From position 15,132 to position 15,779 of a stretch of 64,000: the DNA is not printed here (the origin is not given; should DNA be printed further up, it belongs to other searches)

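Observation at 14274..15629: DUF2235 (Tle1-type phospholipase domain) gene preceded by a Bor-family lipoprotein gene, with no T6SS context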

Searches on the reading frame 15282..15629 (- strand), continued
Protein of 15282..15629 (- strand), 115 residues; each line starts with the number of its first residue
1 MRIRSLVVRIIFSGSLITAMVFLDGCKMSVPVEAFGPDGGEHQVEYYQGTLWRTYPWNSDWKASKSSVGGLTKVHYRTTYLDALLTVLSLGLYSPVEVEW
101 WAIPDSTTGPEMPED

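Call 57: find_encoding_contigs(protein=P0169, flank=10000, max_places=1)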
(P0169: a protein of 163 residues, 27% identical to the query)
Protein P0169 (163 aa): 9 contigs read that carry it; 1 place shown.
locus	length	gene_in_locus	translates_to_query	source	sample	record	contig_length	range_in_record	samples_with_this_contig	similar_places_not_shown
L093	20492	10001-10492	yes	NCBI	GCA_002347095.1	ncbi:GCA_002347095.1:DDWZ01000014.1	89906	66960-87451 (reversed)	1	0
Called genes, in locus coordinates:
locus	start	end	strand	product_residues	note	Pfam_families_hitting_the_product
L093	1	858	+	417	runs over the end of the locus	PF25917:BSH_RND (weak), PF25919:BSH_CusB, PF25973:BSH_CzcB, PF25869:3HB_CusB (faint), PF25954:Beta-barrel_RND_2, PF25975:CzcB_C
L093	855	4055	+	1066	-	PF00873:ACR_tran, PF03176:MMPL (faint)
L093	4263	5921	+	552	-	PF08448:PAS_4, PF13188:PAS_8 (faint), PF13426:PAS_9 (faint), PF00989:PAS, PF00512:HisKA (weak), PF02518:HATPase_c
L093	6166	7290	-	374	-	PF03773:ArsP_1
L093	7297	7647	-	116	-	PF12840:HTH_20, PF01022:HTH_5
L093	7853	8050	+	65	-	-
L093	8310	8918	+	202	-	PF09335:VTT_dom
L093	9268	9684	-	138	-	PF00581:Rhodanese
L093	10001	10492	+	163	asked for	-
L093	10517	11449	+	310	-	PF09994:T6SS_Tle1-like_cat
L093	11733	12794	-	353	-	-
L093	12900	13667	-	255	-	PF02463:SMC_N (faint), PF13555:AAA_29 (faint), PF00005:ABC_tran, PF13304:AAA_21 (faint)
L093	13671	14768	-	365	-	PF01032:FecCD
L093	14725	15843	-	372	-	PF01497:Peripla_BP_2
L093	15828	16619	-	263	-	PF01209:Ubie_methyltran (weak), PF13489:Methyltransf_23 (weak), PF08241:Methyltransf_11, PF08242:Methyltransf_12, PF13649:Methyltransf_25, PF13847:Methyltransf_31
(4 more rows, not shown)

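Call 58: find_related_loci(query=A4, collection=metagenome_contigs, flank=10000)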
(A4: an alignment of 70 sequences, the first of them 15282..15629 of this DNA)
Query A4 (115 aa) in metagenome_contigs; peptide patterns used: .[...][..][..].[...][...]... (x = any residue, [..] = any of these).
88 stretches matched a pattern; 63 encode a relative of the query (tblastn E <= 1e-3); 63 distinct loci.
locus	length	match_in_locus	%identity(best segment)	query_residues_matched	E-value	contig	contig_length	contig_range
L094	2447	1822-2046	47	25-100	2e-14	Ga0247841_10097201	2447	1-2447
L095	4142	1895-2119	47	25-100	2e-14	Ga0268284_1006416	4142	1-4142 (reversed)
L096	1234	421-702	33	9-102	4e-10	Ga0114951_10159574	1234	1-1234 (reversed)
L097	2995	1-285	37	19-110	1e-9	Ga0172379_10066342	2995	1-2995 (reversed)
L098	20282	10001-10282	34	7-100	1e-9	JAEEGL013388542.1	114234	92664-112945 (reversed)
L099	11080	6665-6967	30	1-100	1e-8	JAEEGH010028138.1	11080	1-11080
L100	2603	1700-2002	29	1-100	1e-8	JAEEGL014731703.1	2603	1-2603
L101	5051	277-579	29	1-100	2e-8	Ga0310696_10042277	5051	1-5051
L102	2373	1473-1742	31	15-100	3e-8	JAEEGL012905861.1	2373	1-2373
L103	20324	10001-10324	29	5-114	3e-8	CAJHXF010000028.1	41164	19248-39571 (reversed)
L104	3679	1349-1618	31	15-100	4e-8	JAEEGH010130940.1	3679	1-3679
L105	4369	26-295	30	15-100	2e-7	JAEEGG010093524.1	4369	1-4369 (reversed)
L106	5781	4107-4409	32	1-111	3e-7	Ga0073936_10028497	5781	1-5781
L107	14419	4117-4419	32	1-111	3e-7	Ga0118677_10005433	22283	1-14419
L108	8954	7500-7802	32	1-111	3e-7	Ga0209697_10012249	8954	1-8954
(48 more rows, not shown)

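Call 70: search_protein_families(library=pfam, alignment_id=A4, max_evalue=0.01)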
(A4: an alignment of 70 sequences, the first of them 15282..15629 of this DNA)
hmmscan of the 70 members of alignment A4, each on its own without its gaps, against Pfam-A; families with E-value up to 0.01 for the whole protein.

A. member 1, window:15282-15629:- (115 aa): 1 family
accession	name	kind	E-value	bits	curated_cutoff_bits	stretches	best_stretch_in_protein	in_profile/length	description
PF06291.16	Lambda_Bor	-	5.5e-05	23.6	25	1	70-101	43-74/75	Bor protein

B. families by the number of members that match (of 70 scanned): 2 families
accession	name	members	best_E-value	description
PF06291.16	Lambda_Bor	30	6.1e-06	Bor protein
PF24381.1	DUF7537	1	0.0031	Family of unknown function (DUF7537)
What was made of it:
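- On Lambda_Bor (Pfam PF06291): Thirty of 70 family members hit at E<=0.01 (call 70).
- Checked: Thirty of 70 members hit Lambda_Bor at E<=0.01 (call 70).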

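Call 74: search_protein_representatives(alignment_id=A4)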
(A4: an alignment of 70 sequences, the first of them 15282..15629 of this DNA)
Query: 70 sequences, 111 profile positions. Proteins with E-value up to 0.001 (for the whole library): 464; up to 1e-10: 101; up to 1e-30: 1. The best 150 are listed.
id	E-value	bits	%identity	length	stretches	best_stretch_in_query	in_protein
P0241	1.5e-38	146.9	-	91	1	23-110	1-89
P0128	9.1e-30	118.7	-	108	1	3-99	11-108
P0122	9.3e-30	118.7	-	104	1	5-106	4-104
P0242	5.5e-29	116.2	-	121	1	1-101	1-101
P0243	9.2e-29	115.5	-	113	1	8-111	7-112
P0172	3.0e-27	110.6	-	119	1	15-101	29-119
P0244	3.5e-26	107.1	-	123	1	1-104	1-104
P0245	5.5e-25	103.3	-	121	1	1-99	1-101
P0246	9.0e-25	102.6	-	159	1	9-111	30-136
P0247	9.6e-25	102.5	-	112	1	8-100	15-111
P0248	1.2e-24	102.2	-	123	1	6-110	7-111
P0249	1.5e-24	101.9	-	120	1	3-107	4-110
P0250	4.2e-24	100.4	-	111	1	6-96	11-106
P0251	5.0e-24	100.2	-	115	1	3-110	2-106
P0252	2.4e-23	98.0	-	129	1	5-110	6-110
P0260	2.5e-19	85.1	-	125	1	1-110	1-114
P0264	3.1e-18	81.6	-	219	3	40-100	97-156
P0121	2.7e-16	75.3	-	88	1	25-106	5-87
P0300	1.1e-12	63.7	-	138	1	2-99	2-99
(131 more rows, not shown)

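Call 75: find_encoding_contigs(protein=P0264, flank=6000, max_places=2)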
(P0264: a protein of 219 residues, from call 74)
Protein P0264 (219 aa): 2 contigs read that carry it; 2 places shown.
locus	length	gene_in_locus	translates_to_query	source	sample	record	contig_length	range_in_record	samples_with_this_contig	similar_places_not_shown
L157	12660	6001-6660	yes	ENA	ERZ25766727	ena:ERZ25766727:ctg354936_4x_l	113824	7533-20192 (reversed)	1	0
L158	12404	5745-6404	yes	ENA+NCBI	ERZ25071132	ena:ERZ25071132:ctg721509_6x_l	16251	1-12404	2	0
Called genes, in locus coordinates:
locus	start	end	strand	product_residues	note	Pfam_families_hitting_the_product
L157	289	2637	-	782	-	PF24528:Ig_ADGRF3 (faint), PF23376:Fn3_VIN3 (faint), PF14200:RicinB_lectin_2, PF00652:Ricin_B_lectin (weak), PF14200:RicinB_lectin_2 (weak)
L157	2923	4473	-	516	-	PF01609:DDE_Tnp_1 (weak)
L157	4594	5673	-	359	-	PF00158:Sigma54_activat, PF14532:Sigma54_activ_2, PF00004:AAA (weak), PF07728:AAA_5, PF25601:AAA_lid_14 (faint)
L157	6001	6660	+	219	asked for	-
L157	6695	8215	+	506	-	PF01565:FAD_binding_4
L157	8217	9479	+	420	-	PF00884:Sulfatase, PF16347:SGSH_C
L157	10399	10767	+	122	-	PF12844:HTH_19 (faint)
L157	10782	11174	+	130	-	PF06114:Peptidase_M78 (weak)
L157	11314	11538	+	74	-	-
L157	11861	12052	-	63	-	-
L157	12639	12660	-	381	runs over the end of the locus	-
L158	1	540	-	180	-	?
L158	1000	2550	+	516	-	PF01609:DDE_Tnp_1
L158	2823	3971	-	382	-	PF00158:Sigma54_activat, PF14532:Sigma54_activ_2, PF07728:AAA_5, PF25601:AAA_lid_14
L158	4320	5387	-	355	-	PF14690:Zn_ribbon_ISL3 (faint), PF01610:DDE_Tnp_ISL3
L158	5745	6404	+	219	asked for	-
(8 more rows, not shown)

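Call 77: find_encoding_contigs(protein=P0260, flank=6000, max_places=2)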
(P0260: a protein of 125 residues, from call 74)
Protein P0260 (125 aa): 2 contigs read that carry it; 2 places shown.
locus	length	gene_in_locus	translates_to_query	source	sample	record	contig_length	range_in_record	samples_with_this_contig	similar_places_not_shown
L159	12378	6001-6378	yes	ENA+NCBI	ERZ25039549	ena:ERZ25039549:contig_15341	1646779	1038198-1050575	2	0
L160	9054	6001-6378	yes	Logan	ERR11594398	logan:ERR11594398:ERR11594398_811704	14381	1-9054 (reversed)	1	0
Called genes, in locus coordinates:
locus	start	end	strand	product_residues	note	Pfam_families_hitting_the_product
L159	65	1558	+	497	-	PF00682:HMGL-like, PF02436:PYC_OADA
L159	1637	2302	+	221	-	PF09601:DUF2459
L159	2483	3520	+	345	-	-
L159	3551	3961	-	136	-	-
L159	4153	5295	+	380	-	PF04909:Amidohydro_2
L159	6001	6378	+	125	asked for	-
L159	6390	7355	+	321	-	PF09994:T6SS_Tle1-like_cat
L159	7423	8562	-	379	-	PF04909:Amidohydro_2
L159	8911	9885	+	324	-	PF01636:APH, PF02958:EcKL (weak)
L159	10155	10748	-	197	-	PF00881:Nitroreductase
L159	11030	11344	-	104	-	PF11746:DUF3303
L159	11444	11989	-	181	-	PF02627:CMD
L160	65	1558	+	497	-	PF00682:HMGL-like, PF02436:PYC_OADA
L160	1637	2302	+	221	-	PF09601:DUF2459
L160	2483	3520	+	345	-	-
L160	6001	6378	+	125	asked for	-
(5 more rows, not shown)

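Call 78: find_encoding_contigs(protein=P0300, flank=6000, max_places=2)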
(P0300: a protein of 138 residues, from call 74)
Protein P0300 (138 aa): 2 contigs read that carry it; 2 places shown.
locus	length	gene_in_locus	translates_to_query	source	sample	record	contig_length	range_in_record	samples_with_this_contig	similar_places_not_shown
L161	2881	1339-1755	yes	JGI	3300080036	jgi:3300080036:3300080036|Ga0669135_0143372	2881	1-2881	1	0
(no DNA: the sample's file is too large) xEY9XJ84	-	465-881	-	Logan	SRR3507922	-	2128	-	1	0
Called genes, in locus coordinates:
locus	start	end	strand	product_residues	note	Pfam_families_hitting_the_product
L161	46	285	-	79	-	PF00581:Rhodanese (weak)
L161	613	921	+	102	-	PF10615:DUF2470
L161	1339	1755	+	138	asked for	PF06291:Lambda_Bor (weak)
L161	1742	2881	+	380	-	?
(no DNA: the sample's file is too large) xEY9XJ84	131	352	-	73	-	PF13610:DDE_Tnp_IS240 (weak)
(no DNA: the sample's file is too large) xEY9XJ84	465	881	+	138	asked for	PF06291:Lambda_Bor (weak)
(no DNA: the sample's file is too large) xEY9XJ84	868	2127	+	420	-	?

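Call 79: search_protein_families(library=pfam, proteins=[L161:1742-2881:+, L157:6695-8215:+, P0300, P0264, P0260], max_evalue=0.01)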
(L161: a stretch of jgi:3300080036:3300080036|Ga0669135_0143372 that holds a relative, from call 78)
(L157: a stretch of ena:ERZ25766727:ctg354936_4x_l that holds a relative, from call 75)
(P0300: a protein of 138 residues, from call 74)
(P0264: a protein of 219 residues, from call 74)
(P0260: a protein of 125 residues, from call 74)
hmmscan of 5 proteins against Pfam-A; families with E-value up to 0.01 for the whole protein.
L161:1742-2881:+ (380 aa): 1 family
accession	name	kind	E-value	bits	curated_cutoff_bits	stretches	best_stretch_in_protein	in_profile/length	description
PF01565.28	FAD_binding_4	-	1.3e-09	38.3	26.4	1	53-186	9-133/139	FAD binding domain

L157:6695-8215:+ (506 aa): 1 family
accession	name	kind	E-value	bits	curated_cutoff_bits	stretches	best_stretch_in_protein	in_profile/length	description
PF01565.28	FAD_binding_4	-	1.4e-10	41.4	26.4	1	49-178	8-130/139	FAD binding domain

P0300 (138 aa): 1 family
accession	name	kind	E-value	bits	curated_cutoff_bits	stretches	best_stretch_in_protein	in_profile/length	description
PF06291.16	Lambda_Bor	-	4.9e-07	30.2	25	1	30-96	10-75/75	Bor protein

P0264 (219 aa): 0 families

P0260 (125 aa): 0 families
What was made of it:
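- On Lambda_Bor (Pfam PF06291): The related member P0300 passes at 30.2 bits (call 79).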
